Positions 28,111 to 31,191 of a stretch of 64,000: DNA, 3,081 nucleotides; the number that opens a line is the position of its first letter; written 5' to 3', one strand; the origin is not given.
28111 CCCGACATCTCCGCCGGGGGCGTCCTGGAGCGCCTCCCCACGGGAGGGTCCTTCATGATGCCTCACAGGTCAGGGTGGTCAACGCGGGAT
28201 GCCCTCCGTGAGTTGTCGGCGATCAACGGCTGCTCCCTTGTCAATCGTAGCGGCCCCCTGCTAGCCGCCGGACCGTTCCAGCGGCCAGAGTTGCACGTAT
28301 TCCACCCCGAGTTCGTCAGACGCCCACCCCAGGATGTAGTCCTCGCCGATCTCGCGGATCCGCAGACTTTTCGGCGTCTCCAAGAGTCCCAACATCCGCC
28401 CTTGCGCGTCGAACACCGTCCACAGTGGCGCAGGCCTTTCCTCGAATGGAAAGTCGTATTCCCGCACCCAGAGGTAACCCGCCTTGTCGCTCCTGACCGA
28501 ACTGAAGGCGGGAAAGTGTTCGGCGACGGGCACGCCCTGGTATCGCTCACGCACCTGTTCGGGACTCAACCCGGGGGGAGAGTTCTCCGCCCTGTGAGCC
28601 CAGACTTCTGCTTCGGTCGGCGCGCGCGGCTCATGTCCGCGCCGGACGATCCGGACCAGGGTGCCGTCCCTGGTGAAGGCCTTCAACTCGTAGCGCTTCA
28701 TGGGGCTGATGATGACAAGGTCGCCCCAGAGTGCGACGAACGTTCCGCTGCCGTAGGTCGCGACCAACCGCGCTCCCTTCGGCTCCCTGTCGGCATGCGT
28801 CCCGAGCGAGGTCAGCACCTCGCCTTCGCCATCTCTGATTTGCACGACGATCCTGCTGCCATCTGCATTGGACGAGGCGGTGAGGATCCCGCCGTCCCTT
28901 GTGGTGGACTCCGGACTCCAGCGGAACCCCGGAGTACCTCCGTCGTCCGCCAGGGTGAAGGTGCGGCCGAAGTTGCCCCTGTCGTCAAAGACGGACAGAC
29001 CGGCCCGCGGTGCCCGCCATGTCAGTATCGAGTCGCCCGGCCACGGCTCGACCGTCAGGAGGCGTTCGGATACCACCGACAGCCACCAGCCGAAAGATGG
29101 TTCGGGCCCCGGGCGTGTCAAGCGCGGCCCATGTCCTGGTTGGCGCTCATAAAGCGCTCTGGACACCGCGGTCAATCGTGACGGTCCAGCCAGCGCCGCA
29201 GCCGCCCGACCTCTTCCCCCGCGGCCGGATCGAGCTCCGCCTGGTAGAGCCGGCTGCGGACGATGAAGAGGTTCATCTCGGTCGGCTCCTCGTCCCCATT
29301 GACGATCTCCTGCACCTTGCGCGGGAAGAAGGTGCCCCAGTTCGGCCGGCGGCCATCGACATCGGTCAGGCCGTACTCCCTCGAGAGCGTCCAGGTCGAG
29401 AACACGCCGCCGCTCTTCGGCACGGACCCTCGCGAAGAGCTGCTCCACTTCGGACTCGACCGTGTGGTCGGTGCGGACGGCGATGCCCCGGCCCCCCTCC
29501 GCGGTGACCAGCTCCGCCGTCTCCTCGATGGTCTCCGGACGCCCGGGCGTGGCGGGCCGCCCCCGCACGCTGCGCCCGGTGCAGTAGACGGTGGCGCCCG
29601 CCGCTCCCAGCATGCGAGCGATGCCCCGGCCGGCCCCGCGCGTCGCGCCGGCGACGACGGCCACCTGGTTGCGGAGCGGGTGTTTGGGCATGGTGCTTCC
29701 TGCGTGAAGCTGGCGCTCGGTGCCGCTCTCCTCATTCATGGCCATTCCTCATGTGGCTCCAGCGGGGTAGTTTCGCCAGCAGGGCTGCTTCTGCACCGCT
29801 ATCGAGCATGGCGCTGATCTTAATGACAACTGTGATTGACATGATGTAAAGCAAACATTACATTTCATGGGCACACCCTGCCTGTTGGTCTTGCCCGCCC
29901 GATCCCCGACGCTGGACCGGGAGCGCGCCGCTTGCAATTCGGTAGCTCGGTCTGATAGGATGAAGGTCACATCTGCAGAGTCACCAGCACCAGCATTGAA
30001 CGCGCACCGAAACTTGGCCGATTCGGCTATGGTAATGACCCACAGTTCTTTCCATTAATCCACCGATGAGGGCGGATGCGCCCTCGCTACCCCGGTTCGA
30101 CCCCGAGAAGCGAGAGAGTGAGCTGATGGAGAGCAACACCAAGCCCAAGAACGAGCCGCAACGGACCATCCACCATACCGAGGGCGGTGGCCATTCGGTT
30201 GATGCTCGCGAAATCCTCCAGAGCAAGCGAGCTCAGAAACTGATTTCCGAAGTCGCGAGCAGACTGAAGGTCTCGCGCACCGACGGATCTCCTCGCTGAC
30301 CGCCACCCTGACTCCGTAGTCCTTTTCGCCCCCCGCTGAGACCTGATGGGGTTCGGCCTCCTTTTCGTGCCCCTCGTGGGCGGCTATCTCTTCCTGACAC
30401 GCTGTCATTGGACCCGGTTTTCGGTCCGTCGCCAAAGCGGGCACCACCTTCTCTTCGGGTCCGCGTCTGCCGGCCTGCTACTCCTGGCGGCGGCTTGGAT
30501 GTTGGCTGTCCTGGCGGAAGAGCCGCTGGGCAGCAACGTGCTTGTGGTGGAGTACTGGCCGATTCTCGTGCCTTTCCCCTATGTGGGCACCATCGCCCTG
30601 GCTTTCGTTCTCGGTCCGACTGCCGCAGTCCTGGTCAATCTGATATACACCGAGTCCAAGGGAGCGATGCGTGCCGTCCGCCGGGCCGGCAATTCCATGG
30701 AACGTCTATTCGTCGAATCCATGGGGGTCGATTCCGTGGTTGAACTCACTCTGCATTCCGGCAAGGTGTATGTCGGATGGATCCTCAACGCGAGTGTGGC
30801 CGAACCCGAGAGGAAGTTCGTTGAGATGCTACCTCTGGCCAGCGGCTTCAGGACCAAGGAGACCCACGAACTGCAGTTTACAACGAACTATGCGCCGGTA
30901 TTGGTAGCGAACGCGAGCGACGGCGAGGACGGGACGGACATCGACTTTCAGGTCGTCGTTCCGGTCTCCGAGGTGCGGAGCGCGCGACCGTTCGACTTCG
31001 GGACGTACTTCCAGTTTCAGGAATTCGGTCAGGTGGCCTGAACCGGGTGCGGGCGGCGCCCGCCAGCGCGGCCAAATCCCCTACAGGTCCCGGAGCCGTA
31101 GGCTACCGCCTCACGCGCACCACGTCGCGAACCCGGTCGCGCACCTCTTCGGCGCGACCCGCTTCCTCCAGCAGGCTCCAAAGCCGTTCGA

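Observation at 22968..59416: Massive local expansion of a secreted GEGPGE(F/V) beta-propeller lipoprotein family: 8 intact genes and at least 6 fragments in 37 kb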

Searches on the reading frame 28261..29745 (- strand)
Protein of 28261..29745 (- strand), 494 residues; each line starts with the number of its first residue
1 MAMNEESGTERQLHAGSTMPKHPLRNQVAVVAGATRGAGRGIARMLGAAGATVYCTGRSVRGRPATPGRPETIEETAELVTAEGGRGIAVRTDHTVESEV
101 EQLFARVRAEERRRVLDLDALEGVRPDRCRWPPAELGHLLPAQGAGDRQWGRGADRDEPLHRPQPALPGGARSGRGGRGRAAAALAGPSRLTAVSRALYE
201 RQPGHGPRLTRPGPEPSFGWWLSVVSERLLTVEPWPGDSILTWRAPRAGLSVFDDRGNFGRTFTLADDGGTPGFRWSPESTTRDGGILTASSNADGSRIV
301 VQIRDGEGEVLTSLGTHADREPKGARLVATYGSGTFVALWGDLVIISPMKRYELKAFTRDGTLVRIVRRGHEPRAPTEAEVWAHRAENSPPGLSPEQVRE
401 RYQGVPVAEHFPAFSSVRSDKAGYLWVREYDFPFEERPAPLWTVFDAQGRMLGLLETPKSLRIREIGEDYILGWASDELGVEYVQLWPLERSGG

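Call 6: search_protein_families(library=pfam, proteins=[window:28261-29745:-], max_evalue=0.1)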
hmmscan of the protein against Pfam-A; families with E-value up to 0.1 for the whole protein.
window:28261-29745:- (494 aa): 2 families
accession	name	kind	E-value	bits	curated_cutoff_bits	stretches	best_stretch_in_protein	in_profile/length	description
PF00106.31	adh_short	-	2.3e-05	24.4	26.6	1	27-110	1-74/195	short chain dehydrogenase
PF13561.12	adh_short_C2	-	0.046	13.7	27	1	33-110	1-68/236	Enoyl-(Acyl carrier protein) reductase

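Call 7: search_protein_families(library=ncbifam, proteins=[window:28261-29745:-], max_evalue=0.1)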
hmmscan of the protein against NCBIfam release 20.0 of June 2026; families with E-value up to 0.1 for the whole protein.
window:28261-29745:- (494 aa): 113 families (the best 25 are shown)
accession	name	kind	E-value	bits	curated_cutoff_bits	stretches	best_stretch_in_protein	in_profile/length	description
NF006159.0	PRK08303.1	subfamily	6e-38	130.8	364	1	21-113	3-95/305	SDR family oxidoreductase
NF006133.0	PRK08278.1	subfamily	4e-09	35.8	250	1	23-105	3-82/278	SDR family oxidoreductase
NF005559.1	PRK07231.1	subfamily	5.4e-08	32.6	215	1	24-107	2-74/249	glucose 1-dehydrogenase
NF004778.0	PRK06124.1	equivalog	2.1e-07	30.6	303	1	21-111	6-86/256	SDR family oxidoreductase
TIGR03971.1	SDR_subfam_1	subfamily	4e-07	29.6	300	1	24-108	1-87/271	mycofactocin-coupled SDR family oxidoreductase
NF009931.0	PRK13394.1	subfamily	5.6e-07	29.3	340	1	24-109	5-80/262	3-hydroxybutyrate dehydrogenase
NF004197.0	PRK05653.1-1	equivalog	5.8e-07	29.4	332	1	22-105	3-80/249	3-oxoacyl-ACP reductase FabG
NF005868.0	PRK07806.1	subfamily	7.6e-07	28.9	162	1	24-111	4-82/248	SDR family oxidoreductase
NF004818.0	PRK06172.1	equivalog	1e-06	28.3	336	1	24-107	5-78/253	SDR family oxidoreductase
NF005446.0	PRK07035.1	equivalog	1.7e-06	27.5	373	1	22-111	7-86/255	SDR family oxidoreductase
NF004774.0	PRK06114.1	equivalog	2.2e-06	27.2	360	1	22-110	12-91/262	SDR family oxidoreductase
NF005893.0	PRK07856.1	equivalog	7.6e-06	25.4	255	1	23-61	6-44/255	SDR family oxidoreductase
NF005495.0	PRK07109.1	subfamily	7.8e-06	25.4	264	1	22-108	4-80/334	SDR family oxidoreductase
NF005095.0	PRK06523.1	subfamily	1e-05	25.2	231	1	21-92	5-72/261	oxidoreductase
NF006110.0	PRK08261.1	equivalog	1.1e-05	24.5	410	1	20-56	208-244/454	3-oxoacyl-ACP reductase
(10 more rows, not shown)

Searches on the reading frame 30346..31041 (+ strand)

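Call 12: search_protein_families(library=pfam, proteins=[window:30346-31041:+], max_evalue=0.01)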
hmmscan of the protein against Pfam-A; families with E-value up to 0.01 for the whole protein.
window:30346-31041:+ (231 aa): 1 family
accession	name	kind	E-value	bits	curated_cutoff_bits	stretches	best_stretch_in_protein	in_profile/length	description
PF19865.4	DUF6338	-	3.9e-05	23.8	26.5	1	3-153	8-155/205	Family of unknown function (DUF6338)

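Call 56: search_protein_families(library=padloc, proteins=[window:30346-31041:+], max_evalue=0.001)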
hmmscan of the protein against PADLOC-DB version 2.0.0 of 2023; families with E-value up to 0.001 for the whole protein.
window:30346-31041:+ (231 aa): 0 families
